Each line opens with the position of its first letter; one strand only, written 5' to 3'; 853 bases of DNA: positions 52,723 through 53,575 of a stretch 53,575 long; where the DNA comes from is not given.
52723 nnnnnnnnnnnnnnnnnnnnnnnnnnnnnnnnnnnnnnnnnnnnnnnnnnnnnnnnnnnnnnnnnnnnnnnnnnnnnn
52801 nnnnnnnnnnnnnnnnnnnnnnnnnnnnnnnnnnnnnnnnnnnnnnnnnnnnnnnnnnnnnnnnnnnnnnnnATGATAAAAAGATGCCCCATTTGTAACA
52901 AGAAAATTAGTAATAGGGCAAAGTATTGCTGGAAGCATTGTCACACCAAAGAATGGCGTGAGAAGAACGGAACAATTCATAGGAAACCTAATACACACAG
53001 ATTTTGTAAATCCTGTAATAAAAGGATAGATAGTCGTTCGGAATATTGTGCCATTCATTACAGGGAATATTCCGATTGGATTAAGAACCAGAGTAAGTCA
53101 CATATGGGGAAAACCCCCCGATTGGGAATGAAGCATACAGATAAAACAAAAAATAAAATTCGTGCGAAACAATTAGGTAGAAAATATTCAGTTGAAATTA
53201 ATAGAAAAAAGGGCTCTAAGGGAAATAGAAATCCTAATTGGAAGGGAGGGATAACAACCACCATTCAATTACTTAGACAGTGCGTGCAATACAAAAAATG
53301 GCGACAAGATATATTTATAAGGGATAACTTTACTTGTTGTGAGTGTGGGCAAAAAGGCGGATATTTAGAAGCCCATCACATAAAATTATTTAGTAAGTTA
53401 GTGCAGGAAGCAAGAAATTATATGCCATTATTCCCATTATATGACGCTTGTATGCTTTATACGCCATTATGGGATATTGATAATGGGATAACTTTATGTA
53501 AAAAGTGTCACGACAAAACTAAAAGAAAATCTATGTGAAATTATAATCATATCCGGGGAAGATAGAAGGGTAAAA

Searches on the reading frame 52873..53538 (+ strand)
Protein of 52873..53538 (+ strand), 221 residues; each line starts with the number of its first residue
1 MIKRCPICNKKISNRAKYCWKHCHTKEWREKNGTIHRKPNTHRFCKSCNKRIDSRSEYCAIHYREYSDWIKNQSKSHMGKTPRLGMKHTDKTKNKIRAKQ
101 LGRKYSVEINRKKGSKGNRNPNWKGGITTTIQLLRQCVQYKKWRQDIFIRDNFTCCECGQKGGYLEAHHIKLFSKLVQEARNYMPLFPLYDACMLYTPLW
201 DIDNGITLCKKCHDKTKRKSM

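Call 12: search_protein_families(library=pfam, proteins=[window:52873-53538:+], max_evalue=0.01)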
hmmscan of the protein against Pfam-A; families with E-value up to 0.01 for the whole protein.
window:52873-53538:+ (221 aa): 2 families
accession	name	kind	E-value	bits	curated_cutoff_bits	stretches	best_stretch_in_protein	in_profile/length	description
PF13391.12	HNH_2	-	6.8e-06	26.3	21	1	155-214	1-56/66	HNH endonuclease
PF01844.29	HNH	-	0.00066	20.2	21.4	1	201-217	29-45/47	HNH endonuclease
